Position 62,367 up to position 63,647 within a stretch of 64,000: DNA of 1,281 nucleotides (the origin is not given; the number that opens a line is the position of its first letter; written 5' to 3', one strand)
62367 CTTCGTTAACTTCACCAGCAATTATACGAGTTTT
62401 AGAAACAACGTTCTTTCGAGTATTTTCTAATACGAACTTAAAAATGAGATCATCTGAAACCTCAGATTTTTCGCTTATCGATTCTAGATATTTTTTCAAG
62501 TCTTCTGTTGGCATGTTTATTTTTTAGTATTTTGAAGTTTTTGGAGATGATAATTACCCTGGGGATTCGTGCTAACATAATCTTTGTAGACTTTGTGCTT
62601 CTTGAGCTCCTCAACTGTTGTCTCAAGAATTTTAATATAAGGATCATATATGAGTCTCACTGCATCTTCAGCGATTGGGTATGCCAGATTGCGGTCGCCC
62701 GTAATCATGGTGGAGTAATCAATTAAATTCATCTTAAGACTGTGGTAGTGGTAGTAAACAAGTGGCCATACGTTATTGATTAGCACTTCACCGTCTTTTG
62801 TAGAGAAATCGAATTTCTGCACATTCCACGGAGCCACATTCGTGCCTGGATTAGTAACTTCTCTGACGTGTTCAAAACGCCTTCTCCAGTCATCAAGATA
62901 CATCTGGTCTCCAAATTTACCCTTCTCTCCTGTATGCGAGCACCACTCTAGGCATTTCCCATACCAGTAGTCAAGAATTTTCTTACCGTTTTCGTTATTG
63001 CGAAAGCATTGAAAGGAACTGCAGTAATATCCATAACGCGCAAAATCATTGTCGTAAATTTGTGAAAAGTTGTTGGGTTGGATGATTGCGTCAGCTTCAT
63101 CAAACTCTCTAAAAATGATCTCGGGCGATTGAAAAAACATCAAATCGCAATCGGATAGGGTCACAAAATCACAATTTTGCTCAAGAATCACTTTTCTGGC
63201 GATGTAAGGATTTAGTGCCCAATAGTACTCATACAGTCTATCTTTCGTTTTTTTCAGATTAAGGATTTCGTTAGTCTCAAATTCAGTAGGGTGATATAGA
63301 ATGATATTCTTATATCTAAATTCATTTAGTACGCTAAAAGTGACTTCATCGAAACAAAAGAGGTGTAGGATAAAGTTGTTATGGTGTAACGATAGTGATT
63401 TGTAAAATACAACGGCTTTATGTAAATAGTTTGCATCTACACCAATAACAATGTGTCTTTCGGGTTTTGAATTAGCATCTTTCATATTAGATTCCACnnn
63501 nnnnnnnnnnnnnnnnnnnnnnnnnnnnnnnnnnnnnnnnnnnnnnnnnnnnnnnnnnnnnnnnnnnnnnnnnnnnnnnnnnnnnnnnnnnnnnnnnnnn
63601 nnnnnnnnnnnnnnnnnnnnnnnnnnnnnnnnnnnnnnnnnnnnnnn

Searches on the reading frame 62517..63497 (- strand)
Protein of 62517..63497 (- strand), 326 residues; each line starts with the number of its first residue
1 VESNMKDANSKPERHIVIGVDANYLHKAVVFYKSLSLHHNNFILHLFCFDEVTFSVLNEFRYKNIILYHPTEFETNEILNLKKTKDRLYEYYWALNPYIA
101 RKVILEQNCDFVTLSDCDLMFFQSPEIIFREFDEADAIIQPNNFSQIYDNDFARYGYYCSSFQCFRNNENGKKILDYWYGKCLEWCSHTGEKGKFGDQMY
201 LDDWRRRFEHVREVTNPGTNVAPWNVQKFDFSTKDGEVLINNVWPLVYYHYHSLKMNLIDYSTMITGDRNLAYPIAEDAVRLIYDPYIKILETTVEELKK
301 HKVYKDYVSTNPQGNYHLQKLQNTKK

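Call 5: search_protein_families(library=pfam, proteins=[window:62517-63497:-], max_evalue=0.01)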
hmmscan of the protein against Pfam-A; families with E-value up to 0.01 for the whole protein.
window:62517-63497:- (326 aa): 2 families
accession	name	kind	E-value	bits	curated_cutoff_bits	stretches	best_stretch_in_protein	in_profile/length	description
PF03407.22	Nucleotid_trans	-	2.3e-07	31.5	22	1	47-199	9-146/208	Nucleotide-diphospho-sugar transferase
PF02304.21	Phage_B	-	0.0014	20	27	1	128-158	79-109/109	Scaffold protein B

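Call 6: find_encoding_contigs(protein=window:62517-63497:-, flank=10000, max_places=6)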
Protein window:62517-63497:- (326 aa): 1 contig read that carries it; 1 place shown.
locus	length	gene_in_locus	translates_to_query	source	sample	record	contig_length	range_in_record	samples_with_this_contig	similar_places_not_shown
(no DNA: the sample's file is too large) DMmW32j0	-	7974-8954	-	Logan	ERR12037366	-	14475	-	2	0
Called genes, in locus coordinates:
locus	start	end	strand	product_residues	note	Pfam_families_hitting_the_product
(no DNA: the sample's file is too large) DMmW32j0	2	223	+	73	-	?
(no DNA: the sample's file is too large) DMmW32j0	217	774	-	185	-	-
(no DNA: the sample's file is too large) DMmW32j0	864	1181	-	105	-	-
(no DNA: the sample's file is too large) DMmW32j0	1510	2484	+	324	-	PF01861:BpsA_C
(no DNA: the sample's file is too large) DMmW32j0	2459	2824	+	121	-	PF02675:AdoMet_dc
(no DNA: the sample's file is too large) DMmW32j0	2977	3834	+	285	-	PF13353:Fer4_12 (weak), PF04055:Radical_SAM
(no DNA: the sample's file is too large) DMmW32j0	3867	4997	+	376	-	PF06508:QueC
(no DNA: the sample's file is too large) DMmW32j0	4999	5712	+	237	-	-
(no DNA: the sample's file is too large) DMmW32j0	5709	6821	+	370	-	PF00070:Pyr_redox (faint), PF01266:DAO, PF03486:HI0933_like (faint), PF13450:NAD_binding_8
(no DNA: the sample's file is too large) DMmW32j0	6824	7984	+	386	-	PF01041:DegT_DnrJ_EryC1, PF00155:Aminotran_1_2, PF00266:Aminotran_5 (weak)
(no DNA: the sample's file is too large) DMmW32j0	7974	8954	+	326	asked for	PF03407:Nucleotid_trans (weak)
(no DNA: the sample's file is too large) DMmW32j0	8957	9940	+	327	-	PF01636:APH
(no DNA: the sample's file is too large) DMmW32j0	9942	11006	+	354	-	PF01636:APH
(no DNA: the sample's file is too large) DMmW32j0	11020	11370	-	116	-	PF01242:PTPS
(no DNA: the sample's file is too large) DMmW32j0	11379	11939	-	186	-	PF01227:GTP_cyclohydroI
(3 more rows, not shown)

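Call 7: search_protein_families(library=ncbifam, proteins=[window:62517-63497:-], max_evalue=0.01)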
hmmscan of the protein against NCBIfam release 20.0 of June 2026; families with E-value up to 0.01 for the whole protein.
window:62517-63497:- (326 aa): 0 families

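Call 10: find_homologous_proteins(query=window:62517-63497:-, max_evalue=0.001)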
Query window:62517-63497:- (326 aa): 126 proteins with E <= 0.001 among 710 candidates; the best 120 are listed.
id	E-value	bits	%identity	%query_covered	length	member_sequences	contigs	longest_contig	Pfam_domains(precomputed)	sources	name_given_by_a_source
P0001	8.8e-224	760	100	99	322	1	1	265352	PF03407.23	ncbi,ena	-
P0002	3.9e-156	537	69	98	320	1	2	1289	-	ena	-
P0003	3.4e-154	531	67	97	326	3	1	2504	-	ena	-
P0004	3.6e-154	531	70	97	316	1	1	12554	-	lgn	-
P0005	8.6e-146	503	66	97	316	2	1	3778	-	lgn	-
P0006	8.9e-145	500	66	95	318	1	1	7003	-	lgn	-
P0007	1.1e-143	497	64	97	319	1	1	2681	-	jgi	jgi:hypothetical protein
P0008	3.0e-142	492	65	95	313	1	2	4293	PF03407.23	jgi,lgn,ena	-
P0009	2.0e-135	469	63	95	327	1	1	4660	-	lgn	-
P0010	2.8e-133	462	61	97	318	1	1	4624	PF03407.23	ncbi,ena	-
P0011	1.8e-132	460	62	94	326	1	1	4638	PF03407.23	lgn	-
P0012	1.8e-132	460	62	95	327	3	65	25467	-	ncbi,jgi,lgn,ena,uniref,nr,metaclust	ncbi:hypothetical protein COV53_04475 [Candidatus Gottesmanbacteria bacterium CG11_big_fil_rev_8_21_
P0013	2.3e-132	459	63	94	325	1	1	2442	-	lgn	-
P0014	3.3e-132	459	61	96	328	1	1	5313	PF03407.23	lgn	-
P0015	1.4e-131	457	61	96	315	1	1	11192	-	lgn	-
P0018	8.3e-128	444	60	94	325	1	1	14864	PF03407.23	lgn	-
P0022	2.0e-126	440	59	96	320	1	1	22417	PF03407.23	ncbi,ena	-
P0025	1.0e-124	434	58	94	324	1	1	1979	PF03407.23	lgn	-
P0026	2.0e-124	433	57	94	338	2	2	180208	-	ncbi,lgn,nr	ncbi:MAG TPA: putative nucleotide-diphospho-sugar transferase [Patescibacteria group bacterium]|nr:p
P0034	4.4e-120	419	57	94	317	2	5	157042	PF03407.23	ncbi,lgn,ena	-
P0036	1.3e-118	414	56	92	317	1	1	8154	PF03407.23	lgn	-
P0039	1.4e-116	407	55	97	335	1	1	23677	PF03407.23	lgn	-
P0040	1.4e-112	394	54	96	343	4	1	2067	PF03407.23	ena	-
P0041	5.1e-112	392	53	94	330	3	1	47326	PF03407.23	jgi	jgi:hypothetical protein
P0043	3.5e-111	390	55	92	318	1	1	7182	PF03407.23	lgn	-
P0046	1.6e-108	381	54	94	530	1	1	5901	PF01501.27,PF03407.23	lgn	-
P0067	2.9e-94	334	49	94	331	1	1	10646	PF03407.23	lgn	-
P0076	8.4e-93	329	46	94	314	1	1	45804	PF03407.23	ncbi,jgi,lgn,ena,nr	ncbi:glycosyl transferase [Patescibacteria group bacterium]|nr:glycosyl transferase [Patescibacteria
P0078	2.9e-90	321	46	93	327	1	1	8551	PF03407.23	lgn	-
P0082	2.4e-87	311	48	92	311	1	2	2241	PF03407.23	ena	-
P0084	8.7e-87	310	46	92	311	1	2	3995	PF03407.23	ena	-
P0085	4.0e-86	307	46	92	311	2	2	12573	PF03407.23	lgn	-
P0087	1.7e-85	305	46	92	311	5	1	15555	PF03407.23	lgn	-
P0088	4.3e-85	304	45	92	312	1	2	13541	PF03407.23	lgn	-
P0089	3.6e-84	301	46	92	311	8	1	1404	PF03407.23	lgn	-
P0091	4.7e-83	297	47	92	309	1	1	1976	PF03407.23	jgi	-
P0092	1.0e-82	296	45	92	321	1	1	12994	PF03407.23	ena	-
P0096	2.6e-82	295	47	92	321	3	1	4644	PF03407.23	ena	-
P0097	5.8e-81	290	44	92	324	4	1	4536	PF03407.23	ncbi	-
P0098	9.1e-81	290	45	91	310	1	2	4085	PF03407.23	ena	-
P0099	1.8e-80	289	45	92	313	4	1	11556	PF03407.23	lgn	-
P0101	3.9e-78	281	44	92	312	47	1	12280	PF03407.23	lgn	-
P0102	1.8e-77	279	44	92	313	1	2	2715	PF03407.23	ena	-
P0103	8.4e-77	277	43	92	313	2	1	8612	PF03407.23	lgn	-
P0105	1.8e-65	239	39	92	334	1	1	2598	PF01501.27,PF03407.23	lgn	-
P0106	9.9e-47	178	35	86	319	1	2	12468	PF03407.23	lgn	-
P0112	4.2e-42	163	40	54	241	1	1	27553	PF03407.23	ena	-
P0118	4.5e-38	149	41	53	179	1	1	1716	PF03407.23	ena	-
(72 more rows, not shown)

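Call 11: find_encoding_contigs(protein=P0001, flank=10000, max_places=3)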
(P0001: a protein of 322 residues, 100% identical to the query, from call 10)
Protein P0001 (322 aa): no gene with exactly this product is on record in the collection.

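Call 12: find_encoding_contigs(protein=P0026, flank=10000, max_places=3)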
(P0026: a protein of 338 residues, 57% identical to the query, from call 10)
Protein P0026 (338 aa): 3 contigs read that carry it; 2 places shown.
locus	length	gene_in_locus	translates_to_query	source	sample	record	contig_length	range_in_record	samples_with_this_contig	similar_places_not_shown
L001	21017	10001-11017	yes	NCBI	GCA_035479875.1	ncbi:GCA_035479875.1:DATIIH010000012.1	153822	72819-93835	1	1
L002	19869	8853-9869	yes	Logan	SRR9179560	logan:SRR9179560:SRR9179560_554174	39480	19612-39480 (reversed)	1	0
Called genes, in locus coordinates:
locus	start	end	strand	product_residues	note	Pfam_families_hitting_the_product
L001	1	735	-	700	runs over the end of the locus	PF00115:COX1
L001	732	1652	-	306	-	PF00116:COX2 (weak), PF06481:COX_ARM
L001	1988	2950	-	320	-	-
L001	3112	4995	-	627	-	PF00795:CN_hydrolase, PF02540:NAD_synthase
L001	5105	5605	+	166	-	-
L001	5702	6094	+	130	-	PF07883:Cupin_2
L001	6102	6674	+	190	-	PF06821:Ser_hydrolase (weak)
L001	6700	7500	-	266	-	-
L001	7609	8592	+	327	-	PF01636:APH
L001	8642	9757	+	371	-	PF00155:Aminotran_1_2, PF01041:DegT_DnrJ_EryC1, PF00266:Aminotran_5 (weak), PF01276:OKR_DC_1 (weak), PF01053:Cys_Met_Meta_PP (weak)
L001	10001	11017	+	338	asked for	-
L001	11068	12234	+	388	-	PF01266:DAO, PF13450:NAD_binding_8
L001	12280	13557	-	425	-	PF00464:SHMT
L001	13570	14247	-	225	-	PF06508:QueC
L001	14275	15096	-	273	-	-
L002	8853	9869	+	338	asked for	-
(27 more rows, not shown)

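Call 14: find_related_loci(query=A1, collection=genome_contigs, flank=10000)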
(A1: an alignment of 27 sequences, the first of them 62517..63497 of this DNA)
Query A1 (326 aa) in genome_contigs; peptide patterns used: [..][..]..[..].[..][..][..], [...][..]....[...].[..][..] (x = any residue, [..] = any of these).
599 stretches matched a pattern (row limit reached: there are more); 522 encode a relative of the query (tblastn E <= 1e-3); the best 80 are kept; 80 distinct loci.
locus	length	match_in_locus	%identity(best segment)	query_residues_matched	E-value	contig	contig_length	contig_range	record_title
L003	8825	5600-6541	62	1-314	1e-136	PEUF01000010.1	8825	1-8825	MAG: Candidatus Roizmanbacteria bacterium CG02_land_8_20_14_3_00_36_15 CG02_land_8_20_14_3.00_150_scaffold_4812_c, whole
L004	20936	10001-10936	58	3-314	4e-130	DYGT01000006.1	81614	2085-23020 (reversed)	MAG TPA_asm: Candidatus Microgenomatus sp. isolate BE2012_6_40_25 Afr_mines_BE2012_166_length_81614_cov_9_931448, whole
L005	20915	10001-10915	57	13-320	1e-126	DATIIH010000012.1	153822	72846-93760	MAG TPA_asm: Patescibacteria group bacterium isolate SMAG_U15659 k141_800216, whole genome shotgun sequence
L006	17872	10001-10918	57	15-320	2e-123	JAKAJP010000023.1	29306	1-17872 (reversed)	MAG: bacterium isolate WY4.bin110 NODE_1841_length_29306_cov_1.976696, whole genome shotgun sequence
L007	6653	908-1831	47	13-320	4e-97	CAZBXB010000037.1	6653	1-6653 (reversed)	MAG TPA_asm: uncultured Gammaproteobacteria bacterium isolate SRP214966_co5_367 genome assembly, contig: NODE_12694_leng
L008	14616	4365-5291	48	13-325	6e-95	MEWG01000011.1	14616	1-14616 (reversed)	MAG: candidate division WWE3 bacterium RIFOXYD1_FULL_39_9 rifoxyd1_full_scaffold_1908, whole genome shotgun sequence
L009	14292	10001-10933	45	11-320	6e-95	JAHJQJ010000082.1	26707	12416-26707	MAG: Patescibacteria group bacterium isolate OS_PC_MetaG.mb.105 OS_PC_MetaG.mb.105_k141_746652, whole genome shotgun seq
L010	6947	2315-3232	44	13-319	3e-88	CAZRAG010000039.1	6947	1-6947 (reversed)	MAG TPA_asm: uncultured Pseudomonadales bacterium isolate SRP093185_co1_24 genome assembly, contig: NODE_8219_length_694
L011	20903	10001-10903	46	15-315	9e-88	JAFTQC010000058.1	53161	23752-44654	MAG: Clostridia bacterium isolate RGIG4047 Roe_deer_Cecum-5__c310609, whole genome shotgun sequence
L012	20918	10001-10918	43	10-315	2e-81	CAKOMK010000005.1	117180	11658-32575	MAG: uncultured Bacilli bacterium isolate REFINED_METABAT215_TOP10_CONTIGS_1500_ASSEMBLY_K77_MERGED__Hadza_MoBio_hadza-E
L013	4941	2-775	47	57-315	2e-74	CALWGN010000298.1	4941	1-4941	MAG: uncultured Lachnospiraceae bacterium isolate E0_LS__bin228 genome assembly, contig: E0_LS__k127_306978, whole genom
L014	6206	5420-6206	48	13-275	4e-62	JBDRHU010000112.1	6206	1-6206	MAG: Patescibacteria group bacterium isolate MEGAHIT-group-1.55 k141_8797345, whole genome shotgun sequence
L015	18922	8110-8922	37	21-298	1e-56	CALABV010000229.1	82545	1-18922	MAG TPA_asm: uncultured Geobacter sp. isolate SRR3330211_bin.149_CONCOCT_v1.1_MAG genome assembly, contig: ERZ724082.239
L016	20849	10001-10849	35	21-303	1e-55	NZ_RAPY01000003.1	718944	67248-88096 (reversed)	Sphingobacterium detergens strain CECT 7938 Ga0244598_103, whole genome shotgun sequence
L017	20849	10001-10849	35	21-303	1e-55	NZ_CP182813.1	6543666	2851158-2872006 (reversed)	Sphingobacterium detergens strain MGMM185 chromosome, complete genome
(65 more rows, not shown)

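Call 22: find_encoding_contigs(protein=P0004, flank=10000, max_places=2)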
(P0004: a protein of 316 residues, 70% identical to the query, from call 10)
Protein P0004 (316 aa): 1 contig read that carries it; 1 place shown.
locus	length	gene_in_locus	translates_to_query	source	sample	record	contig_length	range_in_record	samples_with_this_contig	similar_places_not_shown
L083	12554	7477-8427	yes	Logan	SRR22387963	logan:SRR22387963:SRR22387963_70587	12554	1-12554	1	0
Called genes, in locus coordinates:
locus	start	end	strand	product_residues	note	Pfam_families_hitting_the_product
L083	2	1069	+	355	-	?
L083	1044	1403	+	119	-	PF02675:AdoMet_dc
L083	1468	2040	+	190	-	PF01227:GTP_cyclohydroI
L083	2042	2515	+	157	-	PF01242:PTPS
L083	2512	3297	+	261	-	-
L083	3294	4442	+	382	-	PF06508:QueC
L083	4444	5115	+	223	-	PF13485:Peptidase_MA_2 (weak)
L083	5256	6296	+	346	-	-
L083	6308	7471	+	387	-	PF00155:Aminotran_1_2, PF01041:DegT_DnrJ_EryC1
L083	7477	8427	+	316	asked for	-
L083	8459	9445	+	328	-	PF01636:APH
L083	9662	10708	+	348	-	PF01636:APH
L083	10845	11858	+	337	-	PF00398:RrnaAD, PF13649:Methyltransf_25 (weak)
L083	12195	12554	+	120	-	?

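Call 23: find_encoding_contigs(protein=P0012, flank=10000, max_places=2)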
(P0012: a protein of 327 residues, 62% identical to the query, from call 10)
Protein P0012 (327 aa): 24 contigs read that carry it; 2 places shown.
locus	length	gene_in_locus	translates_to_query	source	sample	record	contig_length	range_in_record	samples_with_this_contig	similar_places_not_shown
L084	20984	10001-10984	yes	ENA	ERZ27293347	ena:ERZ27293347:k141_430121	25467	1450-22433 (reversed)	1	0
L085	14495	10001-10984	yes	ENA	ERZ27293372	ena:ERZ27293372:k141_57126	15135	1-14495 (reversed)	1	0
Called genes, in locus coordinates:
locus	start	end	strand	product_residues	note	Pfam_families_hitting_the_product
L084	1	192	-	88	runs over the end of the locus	-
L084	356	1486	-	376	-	PF07508:Recombinase, PF13408:Zn_ribbon_recom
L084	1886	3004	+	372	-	PF01548:DEDD_Tnp_IS110, PF02371:Transposase_20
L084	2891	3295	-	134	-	PF00239:Resolvase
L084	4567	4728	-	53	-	-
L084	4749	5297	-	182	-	-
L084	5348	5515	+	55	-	-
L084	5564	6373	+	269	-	PF00398:RrnaAD, PF08241:Methyltransf_11 (weak), PF13649:Methyltransf_25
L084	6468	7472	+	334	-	PF13683:rve_3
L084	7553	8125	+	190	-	PF01227:GTP_cyclohydroI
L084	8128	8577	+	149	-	PF01242:PTPS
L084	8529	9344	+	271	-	PF13353:Fer4_12 (weak), PF04055:Radical_SAM (weak)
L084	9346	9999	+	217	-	PF02568:ThiI (weak), PF06508:QueC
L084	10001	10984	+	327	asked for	-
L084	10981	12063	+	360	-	PF01266:DAO, PF13450:NAD_binding_8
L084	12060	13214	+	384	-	PF01041:DegT_DnrJ_EryC1, PF00155:Aminotran_1_2 (weak)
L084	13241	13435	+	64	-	-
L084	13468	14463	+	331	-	PF00398:RrnaAD, PF13649:Methyltransf_25 (weak)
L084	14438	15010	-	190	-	-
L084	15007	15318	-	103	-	-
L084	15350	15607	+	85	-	-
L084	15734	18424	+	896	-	PF02384:N6_Mtase (faint), PF07669:Eco57I (weak), PF18135:Type_ISP_C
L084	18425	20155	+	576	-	PF02463:SMC_N, PF11398:DUF2813, PF13175:AAA_15, PF13476:AAA_23 (weak), PF13304:AAA_21 (weak), PF13175:AAA_15, PF13304:AAA_21, PF20469:OLD-like_TOPRIM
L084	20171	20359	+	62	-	PF00580:UvrD-helicase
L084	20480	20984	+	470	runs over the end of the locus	PF00580:UvrD-helicase, PF01443:Viral_helicase1 (faint), PF13361:UvrD_C (weak)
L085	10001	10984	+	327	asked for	-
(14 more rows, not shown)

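Call 24: find_encoding_contigs(protein=P0034, flank=10000, max_places=2)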
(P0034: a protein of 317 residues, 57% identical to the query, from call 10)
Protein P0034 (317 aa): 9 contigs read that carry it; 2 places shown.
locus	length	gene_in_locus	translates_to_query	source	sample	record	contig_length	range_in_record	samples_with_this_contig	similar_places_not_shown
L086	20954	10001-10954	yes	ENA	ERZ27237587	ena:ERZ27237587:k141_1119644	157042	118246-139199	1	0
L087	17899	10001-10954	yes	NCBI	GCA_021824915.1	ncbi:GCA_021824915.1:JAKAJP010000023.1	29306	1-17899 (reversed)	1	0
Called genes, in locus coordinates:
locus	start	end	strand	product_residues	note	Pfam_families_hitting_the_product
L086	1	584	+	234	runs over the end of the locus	PF02463:SMC_N (faint), PF00005:ABC_tran, PF13304:AAA_21 (faint)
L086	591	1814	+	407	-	PF12704:MacB_PCD, PF02687:FtsX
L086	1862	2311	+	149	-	PF18914:DUF5666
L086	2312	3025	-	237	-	PF13462:Thioredoxin_4, PF01323:DSBA, PF13743:Thioredoxin_5 (weak)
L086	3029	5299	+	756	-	PF00144:Beta-lactamase (faint), PF13354:Beta-lactamase2, PF00768:Peptidase_S11 (weak)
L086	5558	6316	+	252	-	PF13399:LytR_C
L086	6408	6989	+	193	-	PF01227:GTP_cyclohydroI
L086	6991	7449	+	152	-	PF01242:PTPS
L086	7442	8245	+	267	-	-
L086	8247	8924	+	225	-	PF02568:ThiI, PF06508:QueC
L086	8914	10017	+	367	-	PF01041:DegT_DnrJ_EryC1, PF00155:Aminotran_1_2, PF00266:Aminotran_5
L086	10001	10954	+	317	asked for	PF03407:Nucleotid_trans (weak)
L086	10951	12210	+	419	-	PF00464:SHMT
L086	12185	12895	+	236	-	-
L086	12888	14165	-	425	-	-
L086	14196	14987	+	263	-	PF00300:His_Phos_1 (weak)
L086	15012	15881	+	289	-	PF00398:RrnaAD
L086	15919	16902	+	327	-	PF00398:RrnaAD, PF13649:Methyltransf_25 (faint)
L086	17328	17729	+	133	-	-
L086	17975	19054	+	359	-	PF01926:MMR_HSR1, PF02421:FeoB_N, PF16897:MMR_HSR1_Xtn, PF02824:TGS (weak)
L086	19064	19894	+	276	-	PF10672:Methyltrans_SAM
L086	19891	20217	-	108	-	PF12840:HTH_20, PF01022:HTH_5, PF12802:MarR_2 (weak)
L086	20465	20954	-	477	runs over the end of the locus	-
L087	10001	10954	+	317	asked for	PF03407:Nucleotid_trans (weak)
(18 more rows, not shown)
